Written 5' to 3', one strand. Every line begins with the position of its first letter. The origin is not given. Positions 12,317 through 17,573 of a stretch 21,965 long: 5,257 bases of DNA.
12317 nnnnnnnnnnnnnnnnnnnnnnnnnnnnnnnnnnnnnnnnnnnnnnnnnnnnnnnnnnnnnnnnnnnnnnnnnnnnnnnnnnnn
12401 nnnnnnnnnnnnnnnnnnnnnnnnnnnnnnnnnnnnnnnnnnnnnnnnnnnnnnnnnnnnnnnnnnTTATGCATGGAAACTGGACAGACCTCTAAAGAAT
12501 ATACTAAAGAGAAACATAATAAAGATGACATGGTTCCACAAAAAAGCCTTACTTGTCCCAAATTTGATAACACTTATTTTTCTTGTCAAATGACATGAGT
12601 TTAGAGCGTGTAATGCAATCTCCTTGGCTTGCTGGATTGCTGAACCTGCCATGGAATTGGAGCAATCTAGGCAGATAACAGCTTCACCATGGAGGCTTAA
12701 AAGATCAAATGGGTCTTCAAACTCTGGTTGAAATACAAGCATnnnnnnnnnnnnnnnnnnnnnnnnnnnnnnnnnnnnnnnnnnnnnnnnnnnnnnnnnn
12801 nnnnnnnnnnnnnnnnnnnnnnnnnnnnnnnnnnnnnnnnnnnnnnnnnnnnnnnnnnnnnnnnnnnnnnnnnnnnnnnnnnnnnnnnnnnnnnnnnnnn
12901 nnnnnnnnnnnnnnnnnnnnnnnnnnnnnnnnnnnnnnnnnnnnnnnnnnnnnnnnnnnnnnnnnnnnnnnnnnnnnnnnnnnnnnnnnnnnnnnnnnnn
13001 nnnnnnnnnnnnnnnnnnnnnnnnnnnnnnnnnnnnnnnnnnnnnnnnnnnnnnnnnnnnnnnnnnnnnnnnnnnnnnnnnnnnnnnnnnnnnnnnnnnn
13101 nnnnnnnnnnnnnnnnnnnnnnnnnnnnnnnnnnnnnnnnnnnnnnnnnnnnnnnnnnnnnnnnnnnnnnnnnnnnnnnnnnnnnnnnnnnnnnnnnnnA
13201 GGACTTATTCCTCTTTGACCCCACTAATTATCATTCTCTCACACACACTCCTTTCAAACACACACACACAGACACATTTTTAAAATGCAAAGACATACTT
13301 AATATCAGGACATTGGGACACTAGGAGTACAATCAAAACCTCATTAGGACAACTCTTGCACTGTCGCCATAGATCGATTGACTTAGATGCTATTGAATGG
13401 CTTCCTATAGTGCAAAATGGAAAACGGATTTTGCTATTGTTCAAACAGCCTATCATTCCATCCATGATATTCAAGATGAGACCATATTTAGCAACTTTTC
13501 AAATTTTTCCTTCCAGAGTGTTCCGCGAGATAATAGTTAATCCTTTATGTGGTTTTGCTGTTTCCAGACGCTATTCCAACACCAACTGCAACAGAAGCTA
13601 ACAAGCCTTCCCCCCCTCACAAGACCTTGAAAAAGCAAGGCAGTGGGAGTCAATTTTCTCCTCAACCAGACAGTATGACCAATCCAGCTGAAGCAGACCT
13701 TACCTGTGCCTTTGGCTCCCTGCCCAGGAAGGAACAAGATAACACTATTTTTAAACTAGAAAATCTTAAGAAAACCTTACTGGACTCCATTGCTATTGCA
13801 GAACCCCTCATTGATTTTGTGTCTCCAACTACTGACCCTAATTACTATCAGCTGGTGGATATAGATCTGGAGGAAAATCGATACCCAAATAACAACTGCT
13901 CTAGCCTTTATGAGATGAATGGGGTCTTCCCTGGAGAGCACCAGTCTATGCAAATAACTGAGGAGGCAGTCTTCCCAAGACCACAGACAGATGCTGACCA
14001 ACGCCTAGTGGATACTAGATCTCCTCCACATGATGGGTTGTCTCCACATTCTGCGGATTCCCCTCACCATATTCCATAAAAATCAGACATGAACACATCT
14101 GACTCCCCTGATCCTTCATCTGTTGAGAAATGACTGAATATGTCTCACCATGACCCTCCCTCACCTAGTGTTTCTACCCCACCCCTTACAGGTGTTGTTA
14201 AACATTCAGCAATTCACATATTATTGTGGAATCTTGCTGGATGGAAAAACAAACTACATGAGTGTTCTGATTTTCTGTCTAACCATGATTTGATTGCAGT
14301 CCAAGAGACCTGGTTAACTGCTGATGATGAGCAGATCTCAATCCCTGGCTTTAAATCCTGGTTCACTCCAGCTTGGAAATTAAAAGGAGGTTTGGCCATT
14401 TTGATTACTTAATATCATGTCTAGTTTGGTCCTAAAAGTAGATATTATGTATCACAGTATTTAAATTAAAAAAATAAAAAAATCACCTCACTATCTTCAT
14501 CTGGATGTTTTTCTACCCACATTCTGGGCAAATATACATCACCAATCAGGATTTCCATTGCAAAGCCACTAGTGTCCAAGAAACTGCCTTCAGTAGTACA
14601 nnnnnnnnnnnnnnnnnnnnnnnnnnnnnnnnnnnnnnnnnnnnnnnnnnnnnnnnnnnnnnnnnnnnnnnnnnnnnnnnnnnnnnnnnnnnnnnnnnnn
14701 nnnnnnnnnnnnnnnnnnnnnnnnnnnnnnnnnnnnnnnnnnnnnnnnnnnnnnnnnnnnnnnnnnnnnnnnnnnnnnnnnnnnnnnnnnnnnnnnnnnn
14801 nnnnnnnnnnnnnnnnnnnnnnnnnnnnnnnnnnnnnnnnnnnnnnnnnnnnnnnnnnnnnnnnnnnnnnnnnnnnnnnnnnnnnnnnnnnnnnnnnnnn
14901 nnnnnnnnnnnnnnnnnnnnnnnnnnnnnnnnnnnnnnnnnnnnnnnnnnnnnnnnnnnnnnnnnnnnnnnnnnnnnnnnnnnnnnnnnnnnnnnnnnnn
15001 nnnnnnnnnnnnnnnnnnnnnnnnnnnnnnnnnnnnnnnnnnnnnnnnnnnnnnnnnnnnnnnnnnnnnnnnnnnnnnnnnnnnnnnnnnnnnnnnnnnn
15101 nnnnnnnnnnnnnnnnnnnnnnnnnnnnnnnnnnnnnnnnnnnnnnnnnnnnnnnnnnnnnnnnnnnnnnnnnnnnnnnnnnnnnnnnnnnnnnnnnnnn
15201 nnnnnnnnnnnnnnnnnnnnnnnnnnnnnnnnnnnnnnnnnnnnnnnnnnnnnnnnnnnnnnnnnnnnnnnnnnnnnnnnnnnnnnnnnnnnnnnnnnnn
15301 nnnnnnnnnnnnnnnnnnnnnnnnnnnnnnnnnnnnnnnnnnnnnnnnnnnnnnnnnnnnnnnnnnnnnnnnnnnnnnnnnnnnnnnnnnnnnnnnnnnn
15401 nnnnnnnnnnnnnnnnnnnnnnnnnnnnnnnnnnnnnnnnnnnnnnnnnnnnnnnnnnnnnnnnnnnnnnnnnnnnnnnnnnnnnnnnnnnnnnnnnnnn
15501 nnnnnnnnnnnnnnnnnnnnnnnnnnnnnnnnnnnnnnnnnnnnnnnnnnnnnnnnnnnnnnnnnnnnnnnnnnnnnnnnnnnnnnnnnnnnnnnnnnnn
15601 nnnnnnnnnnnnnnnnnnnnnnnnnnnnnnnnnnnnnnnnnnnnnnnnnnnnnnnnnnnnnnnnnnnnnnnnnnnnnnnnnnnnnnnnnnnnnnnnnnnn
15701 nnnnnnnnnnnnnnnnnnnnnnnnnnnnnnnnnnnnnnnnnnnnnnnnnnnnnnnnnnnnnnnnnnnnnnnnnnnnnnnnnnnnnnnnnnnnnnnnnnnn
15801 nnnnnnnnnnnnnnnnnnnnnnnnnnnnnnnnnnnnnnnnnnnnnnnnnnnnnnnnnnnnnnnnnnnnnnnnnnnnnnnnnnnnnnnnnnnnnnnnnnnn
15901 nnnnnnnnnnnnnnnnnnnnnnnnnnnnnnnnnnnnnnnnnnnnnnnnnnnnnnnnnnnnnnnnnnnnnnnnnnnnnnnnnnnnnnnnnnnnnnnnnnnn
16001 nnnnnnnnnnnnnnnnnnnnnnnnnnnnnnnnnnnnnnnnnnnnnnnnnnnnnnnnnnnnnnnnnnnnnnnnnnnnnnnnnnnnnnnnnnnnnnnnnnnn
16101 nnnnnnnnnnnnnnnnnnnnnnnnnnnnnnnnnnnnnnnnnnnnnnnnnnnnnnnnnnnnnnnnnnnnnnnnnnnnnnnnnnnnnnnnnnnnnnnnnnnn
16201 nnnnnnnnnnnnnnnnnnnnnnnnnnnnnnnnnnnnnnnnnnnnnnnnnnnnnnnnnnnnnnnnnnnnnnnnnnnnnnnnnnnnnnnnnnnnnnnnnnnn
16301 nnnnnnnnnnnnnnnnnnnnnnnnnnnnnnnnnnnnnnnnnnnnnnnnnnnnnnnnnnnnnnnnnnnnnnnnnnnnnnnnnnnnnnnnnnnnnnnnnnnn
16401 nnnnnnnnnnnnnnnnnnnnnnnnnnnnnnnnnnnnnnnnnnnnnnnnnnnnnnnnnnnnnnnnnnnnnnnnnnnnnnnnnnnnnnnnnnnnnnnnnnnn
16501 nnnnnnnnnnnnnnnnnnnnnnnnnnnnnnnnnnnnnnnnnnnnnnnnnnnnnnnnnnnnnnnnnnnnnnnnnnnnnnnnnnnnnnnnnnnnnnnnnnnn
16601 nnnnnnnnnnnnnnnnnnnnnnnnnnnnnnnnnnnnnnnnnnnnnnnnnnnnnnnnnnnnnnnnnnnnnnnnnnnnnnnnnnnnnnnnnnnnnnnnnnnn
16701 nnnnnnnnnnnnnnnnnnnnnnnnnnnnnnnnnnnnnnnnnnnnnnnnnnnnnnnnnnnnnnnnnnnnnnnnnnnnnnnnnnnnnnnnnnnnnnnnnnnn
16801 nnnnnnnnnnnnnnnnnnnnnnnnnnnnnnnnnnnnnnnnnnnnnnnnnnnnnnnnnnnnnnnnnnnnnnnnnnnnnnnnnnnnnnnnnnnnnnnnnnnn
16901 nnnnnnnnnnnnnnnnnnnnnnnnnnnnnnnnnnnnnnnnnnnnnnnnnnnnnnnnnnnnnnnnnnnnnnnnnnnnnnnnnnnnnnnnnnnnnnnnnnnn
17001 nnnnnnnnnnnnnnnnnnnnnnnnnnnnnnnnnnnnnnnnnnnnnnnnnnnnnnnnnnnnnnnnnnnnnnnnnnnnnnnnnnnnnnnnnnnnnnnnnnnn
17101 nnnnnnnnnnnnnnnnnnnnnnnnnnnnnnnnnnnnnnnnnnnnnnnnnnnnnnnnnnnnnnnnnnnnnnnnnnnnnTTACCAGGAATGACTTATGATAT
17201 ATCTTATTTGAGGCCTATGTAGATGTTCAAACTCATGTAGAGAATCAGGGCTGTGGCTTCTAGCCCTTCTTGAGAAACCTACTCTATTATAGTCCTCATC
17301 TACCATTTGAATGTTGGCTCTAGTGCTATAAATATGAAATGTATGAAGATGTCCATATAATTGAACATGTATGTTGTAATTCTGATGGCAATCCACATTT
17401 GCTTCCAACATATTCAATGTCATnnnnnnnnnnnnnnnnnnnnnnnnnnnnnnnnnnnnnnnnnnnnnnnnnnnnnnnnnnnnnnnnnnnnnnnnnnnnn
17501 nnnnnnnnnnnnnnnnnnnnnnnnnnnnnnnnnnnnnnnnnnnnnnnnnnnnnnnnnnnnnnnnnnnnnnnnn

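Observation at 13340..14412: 5' portion of a LINE kept with an unbroken 176-codon ORF; the 3' part is missing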

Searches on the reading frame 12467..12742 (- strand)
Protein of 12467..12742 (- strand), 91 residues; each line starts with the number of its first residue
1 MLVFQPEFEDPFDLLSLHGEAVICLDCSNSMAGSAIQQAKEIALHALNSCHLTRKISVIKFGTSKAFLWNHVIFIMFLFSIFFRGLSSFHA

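Call 6: search_protein_families(library=pfam, proteins=[window:12467-12742:-], max_evalue=10)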
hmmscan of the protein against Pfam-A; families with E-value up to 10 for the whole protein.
window:12467-12742:- (91 aa): 3 families
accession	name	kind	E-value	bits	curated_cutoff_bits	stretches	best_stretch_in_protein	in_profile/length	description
PF13519.12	VWA_2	-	5.4e-05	24.2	27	1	22-63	2-47/107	von Willebrand factor type A domain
PF13768.12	VWA_3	-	0.039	14.4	27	1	21-71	3-52/155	von Willebrand factor type A domain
PF00092.34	VWA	-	0.12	13.1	23.8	1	22-63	3-47/174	von Willebrand factor type A domain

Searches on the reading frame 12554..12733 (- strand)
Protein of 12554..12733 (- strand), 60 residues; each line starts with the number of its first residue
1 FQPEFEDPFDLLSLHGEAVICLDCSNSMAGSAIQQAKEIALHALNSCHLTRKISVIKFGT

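Call 18: search_solved_structures(query=window:12554-12733:-, max_evalue=10, show_alignments=2)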
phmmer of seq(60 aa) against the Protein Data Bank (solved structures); distinct sequences matched with E-value up to 10: 3.
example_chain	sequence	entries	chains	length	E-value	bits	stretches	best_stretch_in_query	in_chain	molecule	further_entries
11jf_P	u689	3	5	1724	3.4e-10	42.8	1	1-60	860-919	Protein mono-ADP-ribosyltransferase PARP4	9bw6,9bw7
6fpy_A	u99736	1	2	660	0.65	13.8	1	5-60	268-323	Inter-alpha-trypsin inhibitor heavy chain H1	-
8s05_A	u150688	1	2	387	1.3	12.8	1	18-58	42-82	Conserved protein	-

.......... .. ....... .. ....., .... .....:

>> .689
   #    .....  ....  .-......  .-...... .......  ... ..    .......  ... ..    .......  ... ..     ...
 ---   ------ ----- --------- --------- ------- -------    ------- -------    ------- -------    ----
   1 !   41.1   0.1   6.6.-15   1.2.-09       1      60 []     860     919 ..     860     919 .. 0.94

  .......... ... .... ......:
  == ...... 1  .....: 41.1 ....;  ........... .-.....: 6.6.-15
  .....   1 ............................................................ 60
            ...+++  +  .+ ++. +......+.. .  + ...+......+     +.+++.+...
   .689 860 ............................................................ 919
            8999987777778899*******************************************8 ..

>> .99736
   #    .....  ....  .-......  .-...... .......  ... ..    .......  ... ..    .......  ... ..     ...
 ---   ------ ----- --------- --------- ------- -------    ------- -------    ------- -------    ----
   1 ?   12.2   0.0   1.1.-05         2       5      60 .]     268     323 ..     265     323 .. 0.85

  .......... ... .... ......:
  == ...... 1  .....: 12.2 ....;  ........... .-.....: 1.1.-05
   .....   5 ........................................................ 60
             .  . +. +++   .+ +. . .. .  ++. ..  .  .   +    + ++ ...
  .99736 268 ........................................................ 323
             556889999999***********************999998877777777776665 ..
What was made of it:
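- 12554..12733 (-): Context: PARP4 vWA exon. The finding lies in the intron between this exon and the exon at about 15329-15406. Matches human PARP4 residues 860-919 (E=3e-10, call 18).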

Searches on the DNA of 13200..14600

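Call 56: search_rna_families(source=window, start=13200, end=14600, threshold=evalue, max_evalue=5)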
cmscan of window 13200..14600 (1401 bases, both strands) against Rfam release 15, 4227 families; matches with E-value up to 5: 3.
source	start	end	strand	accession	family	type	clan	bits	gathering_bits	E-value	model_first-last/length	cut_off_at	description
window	13548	13593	-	RF00671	mir-138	Gene; miRNA;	-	17.6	50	1.5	1-78/78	no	mir-138 microRNA precursor family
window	14304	14340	+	RF00441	snoZ242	Gene; snRNA; snoRNA; CD-box;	-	13.5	90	2.4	1-198/198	no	Small nucleolar RNA Z242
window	13200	13366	-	RF01295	SCARNA7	Gene; snRNA; snoRNA; scaRNA;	-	12.7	65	1.5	1-176/330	3'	Small Cajal body-specific RNA 7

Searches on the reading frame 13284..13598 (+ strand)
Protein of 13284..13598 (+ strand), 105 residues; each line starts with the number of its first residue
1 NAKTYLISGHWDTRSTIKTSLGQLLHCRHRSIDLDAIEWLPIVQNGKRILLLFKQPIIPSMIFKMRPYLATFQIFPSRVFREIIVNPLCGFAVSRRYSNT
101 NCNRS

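Call 48: search_protein_families(library=pfam, proteins=[window:13284-13598:+], max_evalue=10)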
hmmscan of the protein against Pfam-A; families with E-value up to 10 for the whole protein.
window:13284-13598:+ (105 aa): 0 families

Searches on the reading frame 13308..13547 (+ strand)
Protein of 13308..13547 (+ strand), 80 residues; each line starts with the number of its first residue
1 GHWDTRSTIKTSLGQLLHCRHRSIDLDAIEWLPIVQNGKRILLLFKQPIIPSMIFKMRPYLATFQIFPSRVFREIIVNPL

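Call 90: predict_structure(protein=window:13308-13547:+)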
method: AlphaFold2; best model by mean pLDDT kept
length: 80 residues; sequences in the alignment: 1
mean_pLDDT: 56.7   pTM: 0.35
mean pLDDT of the five models: 56.7, 48.7, 44.7, 43.3, 36.0
residues with pLDDT >= 90: 0; 70-90: 0; 50-70: 70; < 50: 10
segments of 3 or more residues with pLDDT < 50: 1-4
pLDDT, mean of each block of 10 residues (from residue 1): 47 56 60 54 64 62 57 54
secondary structure, 60 per line:
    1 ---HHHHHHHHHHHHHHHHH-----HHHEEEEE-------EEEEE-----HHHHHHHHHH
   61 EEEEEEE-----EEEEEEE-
elements in order: H4-20 E29-33 E41-45 H51-60 E61-67 E73-79

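Call 92: fold_search(model_id=the predicted structure, library=pdb)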
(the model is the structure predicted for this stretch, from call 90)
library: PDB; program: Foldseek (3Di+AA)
matches with E <= 10: 790; with E <= 0.001: 0
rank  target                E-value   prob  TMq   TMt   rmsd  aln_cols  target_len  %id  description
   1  1s2o                  3.4e-02  0.89  0.39  0.18   5.3        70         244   16  X-Ray structure of the sucrose-phosphatase (SPP) from Synechocystis sp. PCC6803 at 1.40 A resolution (released 2005-02-22)
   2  7t31_C                9.0e-02  0.92  0.41  0.09   4.1        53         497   17  X-ray Structure of Clostridiodies difficile PilW (released 2022-10-19)
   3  7t31_A                1.6e-01  0.87  0.42  0.09   4.1        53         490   15  X-ray Structure of Clostridiodies difficile PilW (released 2022-10-19)
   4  6bdd                  1.6e-01  0.51  0.38  0.23   6.1        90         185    8  Crystal structure of Fe(II) unliganded H-NOX protein from K. algicida (released 2018-05-30)
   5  9dd0_B                2.0e-01  0.63  0.43  0.31   9.5        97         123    9  Designed allosteric facilitated dissociation switch AS1 in complex state TH with methylated lysines, crystal #2 (released 2025-08-20)
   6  6mrs                  2.0e-01  0.51  0.36  0.36   5.5        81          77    9  De novo designed protein Peak6 (released 2019-06-12)
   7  7mwr_B                2.8e-01  0.57  0.44  0.18   6.6        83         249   12  Structure of De Novo designed beta sheet heterodimer LHD101A53/B4 (released 2022-01-19)
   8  9a68_A                2.8e-01  0.54  0.38  0.06   3.9        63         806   10  Integrative model of PARC-PARE by crosslinking MS and deep learning (released 2024-09-18)
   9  8qdx_A                2.8e-01  0.44  0.37  0.08   4.1        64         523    8  E. coli DNA gyrase bound to a DNA crossover (released 2024-04-10)
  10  2vs8_K                2.8e-01  0.28  0.33  0.19   5.0        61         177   20  The crystal structure of I-DmoI in complex with DNA and Mn (released 2008-11-11)
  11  7yq8_A                3.0e-01  0.80  0.44  0.06   3.7        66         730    8  Cryo-EM structure of human topoisomerase II beta in complex with DNA and etoposide (released 2024-01-03)
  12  5hl8_C                3.0e-01  0.38  0.36  0.36   6.2        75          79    9  1.93 Angstrom resolution crystal structure of a pullulanase-specific type II secretion system integral cytoplasmic mem (released 2016-01-27)
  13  8xrf_A                3.2e-01  0.77  0.43  0.06   3.9        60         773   12  The crystal structure of AsfvTopII in complex with G-DNA (released 2024-08-07)
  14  6bde                  3.2e-01  0.35  0.38  0.23   6.1        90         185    8  Crystal structure of Fe(II) unliganded H-NOX protein mutant A71G from K. algicida (released 2018-05-30)
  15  5ak9_J                3.2e-01  0.25  0.33  0.18   5.1        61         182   20  THE CRYSTAL STRUCTURE OF I-DMOI Q42AK120M IN COMPLEX WITH ITS TARGET DNA IN THE PRESENCE OF 2MM MN (released 2015-06-17)
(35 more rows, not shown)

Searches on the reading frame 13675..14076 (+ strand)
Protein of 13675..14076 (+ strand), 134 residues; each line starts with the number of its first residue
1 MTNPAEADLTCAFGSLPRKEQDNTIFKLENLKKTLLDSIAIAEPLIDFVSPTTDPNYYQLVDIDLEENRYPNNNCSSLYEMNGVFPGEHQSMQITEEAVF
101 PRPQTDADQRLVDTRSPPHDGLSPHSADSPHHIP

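Call 51: find_encoding_contigs(protein=window:13675-14076:+, flank=10000)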
Protein seq(134 aa) (134 aa): no gene with exactly this product is on record in the collection.

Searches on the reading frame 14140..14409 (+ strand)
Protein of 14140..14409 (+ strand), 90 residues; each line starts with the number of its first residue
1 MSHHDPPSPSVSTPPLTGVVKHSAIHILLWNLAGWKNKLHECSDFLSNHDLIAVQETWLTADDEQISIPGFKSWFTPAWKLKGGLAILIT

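Call 5: search_solved_structures(query=window:14140-14409:+, max_evalue=10, show_alignments=3)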
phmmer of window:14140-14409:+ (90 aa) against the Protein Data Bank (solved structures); distinct sequences matched with E-value up to 10: 0.

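Call 6: search_protein_families(library=pfam, proteins=[window:14140-14409:+], max_evalue=10)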
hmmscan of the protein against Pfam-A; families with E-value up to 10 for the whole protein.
window:14140-14409:+ (90 aa): 1 family
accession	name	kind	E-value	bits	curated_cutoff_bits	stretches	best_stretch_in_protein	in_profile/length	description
PF03372.29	Exo_endo_phos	-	0.0002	21.7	24.5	1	29-88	2-76/225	Endonuclease/Exonuclease/phosphatase family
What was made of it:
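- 14140..14405 (+): Start of ORF2: N-terminal extension plus about the first third of the APE-type endonuclease (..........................), with a 6-codon deletion; GDFN and SDH motifs absent. Pfam Exo_endo_phos positions 2-76/225 (call 6).
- On APE-type LINE (non-LTR retrotransposon): Pfam Exo_endo_phos positions 2-76/225, E=2e-4 (call 6).
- Checked: The 90-aa ORF matches Pfam Exo_endo_phos positions 2-76 of 225 (E=2e-4, 21.7 bits, just under the 24.5 cut-off; call 6).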

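Call 24: find_homologous_proteins(query=A1, max_evalue=0.001)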
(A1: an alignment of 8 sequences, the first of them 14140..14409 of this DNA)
Query A1 (8 sequences) (90 aa, profile of the alignment): 7 proteins with E <= 0.001 among 653 candidates.
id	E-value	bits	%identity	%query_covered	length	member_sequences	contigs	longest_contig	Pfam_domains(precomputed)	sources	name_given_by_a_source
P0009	4.1e-49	183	34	76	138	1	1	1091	-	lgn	-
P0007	1.6e-38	149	34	73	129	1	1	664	PF03372.30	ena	-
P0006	2.3e-34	136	41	79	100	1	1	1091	PF03372.30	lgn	-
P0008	3.3e-24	103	33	86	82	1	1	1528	-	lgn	-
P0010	2.5e-17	81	47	67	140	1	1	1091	PF03372.30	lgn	-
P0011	7.1e-9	53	38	68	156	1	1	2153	-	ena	-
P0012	1.4e-5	43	38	47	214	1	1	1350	-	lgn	-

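Call 26: find_encoding_contigs(protein=P0011, flank=10000)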
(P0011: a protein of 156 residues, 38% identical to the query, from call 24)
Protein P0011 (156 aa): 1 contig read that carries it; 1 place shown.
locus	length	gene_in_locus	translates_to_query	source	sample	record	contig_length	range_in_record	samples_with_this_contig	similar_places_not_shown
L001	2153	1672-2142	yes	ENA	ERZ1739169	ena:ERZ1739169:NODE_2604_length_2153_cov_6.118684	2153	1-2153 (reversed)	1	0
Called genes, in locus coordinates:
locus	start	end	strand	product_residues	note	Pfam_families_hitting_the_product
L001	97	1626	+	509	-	-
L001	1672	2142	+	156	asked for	-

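Call 32: find_encoding_contigs(protein=P0012, flank=10000)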
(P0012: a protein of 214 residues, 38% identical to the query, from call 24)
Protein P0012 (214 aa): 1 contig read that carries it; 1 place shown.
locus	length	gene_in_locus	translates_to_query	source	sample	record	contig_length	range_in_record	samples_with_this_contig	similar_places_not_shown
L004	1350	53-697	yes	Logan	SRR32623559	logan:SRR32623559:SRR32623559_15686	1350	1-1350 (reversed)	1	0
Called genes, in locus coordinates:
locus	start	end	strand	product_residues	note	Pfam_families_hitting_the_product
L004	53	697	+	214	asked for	-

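Call 48: search_protein_families(library=pfam, proteins=[L001:97-1623:+], max_evalue=10)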
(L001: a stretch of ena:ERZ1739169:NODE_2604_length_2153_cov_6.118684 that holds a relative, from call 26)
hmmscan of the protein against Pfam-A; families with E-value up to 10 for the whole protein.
L001:97-1623:+ (509 aa): 0 families
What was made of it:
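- On APE-type LINE (non-LTR retrotransposon): It contains no recognised ORF1 domain (calls 6, 48).
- On L1 clade: No Transposase_22 hit (calls 6, 48).
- Closest known: APE-type non-LTR retrotransposons. Different: The ORF1 region matches no Pfam ORF1 family such as Transposase_22 (calls 6, 48).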

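Call 61: search_protein_families(library=pfam, proteins=[P0012], max_evalue=1)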
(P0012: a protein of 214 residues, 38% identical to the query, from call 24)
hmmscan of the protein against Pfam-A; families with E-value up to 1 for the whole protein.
P0012 (214 aa): 1 family
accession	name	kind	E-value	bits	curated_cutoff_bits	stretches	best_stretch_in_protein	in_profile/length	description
PF03372.29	Exo_endo_phos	-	0.00015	22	24.5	1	47-81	189-225/225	Endonuclease/Exonuclease/phosphatase family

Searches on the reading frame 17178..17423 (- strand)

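Call 11: search_protein_families(library=pfam, proteins=[window:17178-17423:-], max_evalue=1)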
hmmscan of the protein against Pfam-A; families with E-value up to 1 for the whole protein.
window:17178-17423:- (81 aa): 1 family
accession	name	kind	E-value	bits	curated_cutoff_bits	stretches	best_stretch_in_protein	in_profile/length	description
PF16506.10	DiSB-ORF2_chro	-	0.059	13.9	30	1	9-59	136-185/238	Putative virion glycoprotein of insect viruses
